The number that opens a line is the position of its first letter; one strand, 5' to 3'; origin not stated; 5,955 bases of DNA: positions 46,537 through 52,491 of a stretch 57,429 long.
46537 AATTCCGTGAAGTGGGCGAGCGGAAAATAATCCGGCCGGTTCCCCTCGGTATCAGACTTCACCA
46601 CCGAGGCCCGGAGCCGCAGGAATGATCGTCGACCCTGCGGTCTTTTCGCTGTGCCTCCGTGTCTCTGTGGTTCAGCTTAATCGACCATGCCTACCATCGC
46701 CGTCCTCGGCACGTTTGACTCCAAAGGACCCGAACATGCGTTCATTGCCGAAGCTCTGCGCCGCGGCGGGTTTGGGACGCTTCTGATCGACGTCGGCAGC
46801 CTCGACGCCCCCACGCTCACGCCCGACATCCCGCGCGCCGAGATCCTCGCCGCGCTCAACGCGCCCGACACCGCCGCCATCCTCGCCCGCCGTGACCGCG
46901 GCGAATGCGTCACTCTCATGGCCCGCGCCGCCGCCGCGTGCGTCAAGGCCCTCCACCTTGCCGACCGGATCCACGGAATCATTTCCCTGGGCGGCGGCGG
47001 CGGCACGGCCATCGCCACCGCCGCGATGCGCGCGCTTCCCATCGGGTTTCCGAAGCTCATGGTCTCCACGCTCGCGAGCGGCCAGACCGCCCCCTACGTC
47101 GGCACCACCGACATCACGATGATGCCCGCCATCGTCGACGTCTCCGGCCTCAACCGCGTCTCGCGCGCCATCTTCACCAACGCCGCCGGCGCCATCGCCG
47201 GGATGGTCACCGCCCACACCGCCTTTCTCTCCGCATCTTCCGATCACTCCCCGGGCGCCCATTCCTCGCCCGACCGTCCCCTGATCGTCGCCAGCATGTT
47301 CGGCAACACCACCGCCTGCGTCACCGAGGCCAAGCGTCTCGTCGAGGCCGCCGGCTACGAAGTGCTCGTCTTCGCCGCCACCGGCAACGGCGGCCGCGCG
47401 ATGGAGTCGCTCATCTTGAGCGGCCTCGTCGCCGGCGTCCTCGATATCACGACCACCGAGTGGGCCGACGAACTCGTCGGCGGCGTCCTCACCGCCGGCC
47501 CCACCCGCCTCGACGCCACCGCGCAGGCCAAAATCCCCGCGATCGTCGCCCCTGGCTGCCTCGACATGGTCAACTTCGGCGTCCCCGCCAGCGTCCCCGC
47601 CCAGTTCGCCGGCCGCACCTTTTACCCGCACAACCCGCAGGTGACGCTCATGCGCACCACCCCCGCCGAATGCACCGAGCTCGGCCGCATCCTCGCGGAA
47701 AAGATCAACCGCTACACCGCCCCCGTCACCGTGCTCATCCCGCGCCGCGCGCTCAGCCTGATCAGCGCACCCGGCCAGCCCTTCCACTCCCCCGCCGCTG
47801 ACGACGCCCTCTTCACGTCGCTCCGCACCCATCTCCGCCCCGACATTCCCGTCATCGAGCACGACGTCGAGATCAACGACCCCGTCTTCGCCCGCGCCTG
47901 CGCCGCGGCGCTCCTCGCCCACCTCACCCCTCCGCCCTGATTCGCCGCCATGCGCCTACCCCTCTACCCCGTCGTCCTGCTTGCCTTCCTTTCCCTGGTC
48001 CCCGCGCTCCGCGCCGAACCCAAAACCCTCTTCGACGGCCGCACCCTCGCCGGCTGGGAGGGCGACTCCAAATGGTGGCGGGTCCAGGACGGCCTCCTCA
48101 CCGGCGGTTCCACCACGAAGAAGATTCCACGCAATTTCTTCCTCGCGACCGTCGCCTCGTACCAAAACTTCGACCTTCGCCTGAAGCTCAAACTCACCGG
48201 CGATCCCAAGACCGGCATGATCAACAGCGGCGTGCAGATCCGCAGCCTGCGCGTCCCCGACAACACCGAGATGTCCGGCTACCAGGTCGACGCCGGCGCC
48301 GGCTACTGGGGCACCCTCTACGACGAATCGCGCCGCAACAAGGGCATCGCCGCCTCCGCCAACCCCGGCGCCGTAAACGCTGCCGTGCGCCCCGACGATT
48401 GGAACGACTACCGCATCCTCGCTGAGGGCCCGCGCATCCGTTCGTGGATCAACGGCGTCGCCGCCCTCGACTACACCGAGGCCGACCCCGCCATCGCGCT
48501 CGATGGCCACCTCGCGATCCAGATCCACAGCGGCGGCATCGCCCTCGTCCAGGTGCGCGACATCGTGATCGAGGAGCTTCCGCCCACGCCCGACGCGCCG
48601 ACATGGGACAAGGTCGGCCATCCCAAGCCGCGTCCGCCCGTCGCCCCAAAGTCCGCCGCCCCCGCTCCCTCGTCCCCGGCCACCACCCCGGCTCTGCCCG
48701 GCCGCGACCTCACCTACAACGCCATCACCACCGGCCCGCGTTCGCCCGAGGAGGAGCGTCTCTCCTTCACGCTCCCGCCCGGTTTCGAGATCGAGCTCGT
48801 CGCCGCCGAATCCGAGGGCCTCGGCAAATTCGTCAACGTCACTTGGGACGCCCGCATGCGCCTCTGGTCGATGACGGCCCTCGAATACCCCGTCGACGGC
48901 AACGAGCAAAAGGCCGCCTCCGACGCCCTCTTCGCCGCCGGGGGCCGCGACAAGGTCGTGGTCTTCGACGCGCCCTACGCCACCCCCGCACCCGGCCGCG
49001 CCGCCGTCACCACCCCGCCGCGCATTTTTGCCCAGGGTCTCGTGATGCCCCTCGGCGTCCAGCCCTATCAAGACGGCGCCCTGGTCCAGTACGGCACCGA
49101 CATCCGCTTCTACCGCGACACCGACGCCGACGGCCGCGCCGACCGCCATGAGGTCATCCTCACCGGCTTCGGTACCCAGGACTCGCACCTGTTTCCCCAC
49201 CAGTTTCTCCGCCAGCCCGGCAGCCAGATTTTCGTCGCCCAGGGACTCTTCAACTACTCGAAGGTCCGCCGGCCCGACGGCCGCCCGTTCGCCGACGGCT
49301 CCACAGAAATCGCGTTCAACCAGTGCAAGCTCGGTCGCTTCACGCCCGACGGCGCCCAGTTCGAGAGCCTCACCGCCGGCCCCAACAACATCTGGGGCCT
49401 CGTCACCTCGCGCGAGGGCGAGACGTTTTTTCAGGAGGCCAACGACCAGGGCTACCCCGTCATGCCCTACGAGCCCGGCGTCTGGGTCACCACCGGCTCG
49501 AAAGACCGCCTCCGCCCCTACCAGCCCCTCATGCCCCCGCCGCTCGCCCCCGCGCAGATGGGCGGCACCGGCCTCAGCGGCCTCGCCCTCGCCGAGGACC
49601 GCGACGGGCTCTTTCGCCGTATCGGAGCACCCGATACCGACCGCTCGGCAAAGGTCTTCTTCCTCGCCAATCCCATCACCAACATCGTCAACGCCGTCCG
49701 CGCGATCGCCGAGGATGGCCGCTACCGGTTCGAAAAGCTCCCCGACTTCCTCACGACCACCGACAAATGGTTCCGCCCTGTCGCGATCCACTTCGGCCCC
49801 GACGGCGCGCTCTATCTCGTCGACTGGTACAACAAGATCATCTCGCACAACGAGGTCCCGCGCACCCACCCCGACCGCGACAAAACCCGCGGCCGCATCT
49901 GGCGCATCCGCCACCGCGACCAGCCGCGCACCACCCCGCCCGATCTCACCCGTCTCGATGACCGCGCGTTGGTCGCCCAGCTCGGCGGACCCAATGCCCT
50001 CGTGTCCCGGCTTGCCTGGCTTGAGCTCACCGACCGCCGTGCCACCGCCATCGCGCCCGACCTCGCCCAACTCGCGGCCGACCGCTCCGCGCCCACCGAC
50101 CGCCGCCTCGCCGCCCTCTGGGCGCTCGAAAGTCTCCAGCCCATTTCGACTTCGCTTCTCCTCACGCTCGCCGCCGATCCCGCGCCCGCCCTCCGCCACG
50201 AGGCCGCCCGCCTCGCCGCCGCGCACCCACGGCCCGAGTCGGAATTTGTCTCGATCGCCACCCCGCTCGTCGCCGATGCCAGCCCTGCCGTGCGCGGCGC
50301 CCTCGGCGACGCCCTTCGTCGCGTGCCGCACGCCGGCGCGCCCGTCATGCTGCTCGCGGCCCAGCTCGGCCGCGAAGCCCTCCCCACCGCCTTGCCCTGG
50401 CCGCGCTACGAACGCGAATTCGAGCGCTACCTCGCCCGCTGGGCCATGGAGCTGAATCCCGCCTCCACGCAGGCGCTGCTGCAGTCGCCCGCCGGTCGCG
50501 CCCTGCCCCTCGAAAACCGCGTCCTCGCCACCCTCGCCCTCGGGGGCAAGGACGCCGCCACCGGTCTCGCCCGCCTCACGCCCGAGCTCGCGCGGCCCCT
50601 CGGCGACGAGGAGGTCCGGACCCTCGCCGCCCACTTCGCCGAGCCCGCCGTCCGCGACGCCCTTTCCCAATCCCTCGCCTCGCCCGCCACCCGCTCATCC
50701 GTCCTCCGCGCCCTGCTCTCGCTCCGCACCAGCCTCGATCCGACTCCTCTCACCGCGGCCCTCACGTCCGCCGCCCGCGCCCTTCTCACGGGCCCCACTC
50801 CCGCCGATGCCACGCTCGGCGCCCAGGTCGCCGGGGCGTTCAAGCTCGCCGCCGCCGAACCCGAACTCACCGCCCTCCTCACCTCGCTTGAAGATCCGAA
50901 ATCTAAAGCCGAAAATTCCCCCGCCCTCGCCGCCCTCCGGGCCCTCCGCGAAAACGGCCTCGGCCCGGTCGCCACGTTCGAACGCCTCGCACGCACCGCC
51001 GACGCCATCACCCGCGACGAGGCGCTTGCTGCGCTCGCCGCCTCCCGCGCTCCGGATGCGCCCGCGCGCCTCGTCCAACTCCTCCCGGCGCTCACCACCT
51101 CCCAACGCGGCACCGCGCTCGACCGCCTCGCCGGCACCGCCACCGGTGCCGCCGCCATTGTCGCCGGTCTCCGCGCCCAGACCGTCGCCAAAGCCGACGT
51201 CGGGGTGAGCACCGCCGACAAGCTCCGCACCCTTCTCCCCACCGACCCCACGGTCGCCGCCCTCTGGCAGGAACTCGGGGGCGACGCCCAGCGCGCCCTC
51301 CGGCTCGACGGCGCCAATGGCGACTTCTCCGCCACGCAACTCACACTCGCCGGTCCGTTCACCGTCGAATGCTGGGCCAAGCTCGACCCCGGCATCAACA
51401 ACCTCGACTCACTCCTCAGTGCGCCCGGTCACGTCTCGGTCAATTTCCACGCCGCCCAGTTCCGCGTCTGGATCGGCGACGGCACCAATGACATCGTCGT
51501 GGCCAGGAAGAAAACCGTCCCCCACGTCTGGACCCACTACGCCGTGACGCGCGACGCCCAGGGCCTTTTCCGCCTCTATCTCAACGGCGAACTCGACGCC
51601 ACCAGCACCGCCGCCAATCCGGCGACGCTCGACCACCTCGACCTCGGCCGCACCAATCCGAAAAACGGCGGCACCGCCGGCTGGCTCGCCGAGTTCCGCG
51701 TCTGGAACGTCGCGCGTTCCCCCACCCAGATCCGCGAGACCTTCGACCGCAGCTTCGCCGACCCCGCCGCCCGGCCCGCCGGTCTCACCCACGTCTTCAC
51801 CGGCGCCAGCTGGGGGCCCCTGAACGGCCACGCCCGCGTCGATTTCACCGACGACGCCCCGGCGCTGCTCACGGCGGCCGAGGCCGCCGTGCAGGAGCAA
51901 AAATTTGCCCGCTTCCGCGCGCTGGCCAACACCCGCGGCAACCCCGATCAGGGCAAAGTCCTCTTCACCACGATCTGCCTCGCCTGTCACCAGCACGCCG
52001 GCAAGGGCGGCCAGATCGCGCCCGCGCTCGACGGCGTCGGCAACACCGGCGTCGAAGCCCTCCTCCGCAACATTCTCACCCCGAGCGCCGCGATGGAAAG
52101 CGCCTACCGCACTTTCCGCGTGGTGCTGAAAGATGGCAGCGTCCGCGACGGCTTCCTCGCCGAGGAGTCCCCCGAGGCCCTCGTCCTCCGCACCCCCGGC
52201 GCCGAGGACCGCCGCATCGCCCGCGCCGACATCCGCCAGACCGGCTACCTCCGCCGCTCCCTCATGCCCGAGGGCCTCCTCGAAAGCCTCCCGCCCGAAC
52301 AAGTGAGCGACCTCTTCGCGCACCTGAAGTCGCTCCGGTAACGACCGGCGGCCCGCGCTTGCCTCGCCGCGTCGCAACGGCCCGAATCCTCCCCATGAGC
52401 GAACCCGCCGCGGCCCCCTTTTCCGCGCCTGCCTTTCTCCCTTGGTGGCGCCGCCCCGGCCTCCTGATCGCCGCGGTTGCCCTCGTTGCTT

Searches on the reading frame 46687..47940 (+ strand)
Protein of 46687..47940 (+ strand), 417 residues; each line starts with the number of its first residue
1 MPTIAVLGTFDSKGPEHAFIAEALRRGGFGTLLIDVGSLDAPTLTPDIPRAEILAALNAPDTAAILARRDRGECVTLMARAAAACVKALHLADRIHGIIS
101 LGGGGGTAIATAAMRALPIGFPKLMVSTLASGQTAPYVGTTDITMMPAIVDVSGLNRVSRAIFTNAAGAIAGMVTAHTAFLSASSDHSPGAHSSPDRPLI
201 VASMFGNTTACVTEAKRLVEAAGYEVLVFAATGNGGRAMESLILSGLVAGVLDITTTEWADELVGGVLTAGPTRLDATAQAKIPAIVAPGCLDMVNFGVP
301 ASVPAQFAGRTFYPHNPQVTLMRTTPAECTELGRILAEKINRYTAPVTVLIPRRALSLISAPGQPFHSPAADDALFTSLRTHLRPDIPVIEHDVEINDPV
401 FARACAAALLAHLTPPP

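Call 67: search_protein_families(library=pfam, max_evalue=0.0001, proteins=[window:46687-47940:+])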
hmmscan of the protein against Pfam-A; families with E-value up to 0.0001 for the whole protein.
window:46687-47940:+ (417 aa): 2 families
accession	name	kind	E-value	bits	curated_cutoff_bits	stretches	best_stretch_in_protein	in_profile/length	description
PF23189.1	UPF0261_C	-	1.1e-85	286.7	27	1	197-411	1-216/218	Uncharacterised protein family (UPF0261) C-terminal domain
PF06792.17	UPF0261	-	6.9e-63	212.2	27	1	2-177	1-174/176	Uncharacterised protein family (UPF0261) N-terminal domain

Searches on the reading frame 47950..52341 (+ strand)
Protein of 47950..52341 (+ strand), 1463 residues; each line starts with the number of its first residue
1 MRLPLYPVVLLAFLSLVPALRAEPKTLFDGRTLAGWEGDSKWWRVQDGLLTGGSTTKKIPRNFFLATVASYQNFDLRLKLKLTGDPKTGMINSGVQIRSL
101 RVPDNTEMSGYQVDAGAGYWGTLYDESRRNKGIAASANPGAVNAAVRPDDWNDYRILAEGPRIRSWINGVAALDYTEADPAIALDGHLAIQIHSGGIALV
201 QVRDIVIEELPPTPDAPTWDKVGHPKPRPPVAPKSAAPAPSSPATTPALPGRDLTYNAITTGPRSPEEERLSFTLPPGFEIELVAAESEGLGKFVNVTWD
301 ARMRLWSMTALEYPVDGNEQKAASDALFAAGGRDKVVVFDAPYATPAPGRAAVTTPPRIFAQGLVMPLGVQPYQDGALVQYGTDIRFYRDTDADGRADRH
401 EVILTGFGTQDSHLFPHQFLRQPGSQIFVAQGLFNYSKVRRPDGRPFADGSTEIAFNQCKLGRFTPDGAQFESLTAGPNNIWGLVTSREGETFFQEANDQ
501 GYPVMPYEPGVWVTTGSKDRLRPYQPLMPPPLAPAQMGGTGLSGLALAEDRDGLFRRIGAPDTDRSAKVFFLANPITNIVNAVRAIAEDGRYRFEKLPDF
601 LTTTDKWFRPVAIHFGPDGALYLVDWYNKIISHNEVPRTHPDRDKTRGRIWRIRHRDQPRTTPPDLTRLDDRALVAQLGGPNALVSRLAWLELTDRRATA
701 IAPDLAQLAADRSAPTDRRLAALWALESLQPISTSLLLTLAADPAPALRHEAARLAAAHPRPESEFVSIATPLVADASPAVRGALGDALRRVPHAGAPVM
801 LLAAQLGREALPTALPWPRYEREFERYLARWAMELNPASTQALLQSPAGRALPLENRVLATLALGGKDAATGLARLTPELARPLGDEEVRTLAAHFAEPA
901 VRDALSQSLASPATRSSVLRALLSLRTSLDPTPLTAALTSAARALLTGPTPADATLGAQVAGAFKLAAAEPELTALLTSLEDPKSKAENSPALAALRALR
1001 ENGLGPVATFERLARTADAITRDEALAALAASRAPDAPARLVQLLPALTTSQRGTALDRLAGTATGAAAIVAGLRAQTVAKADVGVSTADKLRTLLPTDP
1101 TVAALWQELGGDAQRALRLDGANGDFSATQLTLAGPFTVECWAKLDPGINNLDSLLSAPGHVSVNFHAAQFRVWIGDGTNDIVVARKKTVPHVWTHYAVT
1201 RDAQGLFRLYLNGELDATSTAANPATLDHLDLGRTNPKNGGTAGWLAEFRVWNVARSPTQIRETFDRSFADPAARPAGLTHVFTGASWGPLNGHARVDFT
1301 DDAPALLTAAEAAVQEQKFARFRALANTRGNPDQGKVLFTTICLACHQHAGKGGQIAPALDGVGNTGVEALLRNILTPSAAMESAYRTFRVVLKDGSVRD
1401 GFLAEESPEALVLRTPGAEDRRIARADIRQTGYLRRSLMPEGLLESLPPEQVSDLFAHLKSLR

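Call 67: search_protein_families(library=pfam, max_evalue=0.0001, proteins=[window:47950-52341:+])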
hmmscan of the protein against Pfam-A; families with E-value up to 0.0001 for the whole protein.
window:47950-52341:+ (1463 aa): 3 families
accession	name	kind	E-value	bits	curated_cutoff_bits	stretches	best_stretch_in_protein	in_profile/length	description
PF23500.1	DUF7133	-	3.7e-54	184.9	27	2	265-502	1-211/385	Domain of unknown function (DUF7133)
PF06439.18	3keto-disac_hyd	-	8.7e-34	117.6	26.8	1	24-207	2-186/187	3-keto-disaccharide hydrolase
PF13385.13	Laminin_G_3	-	3.3e-18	66.7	27.6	1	1126-1261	9-150/151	Concanavalin A-like lectin/glucanases superfamily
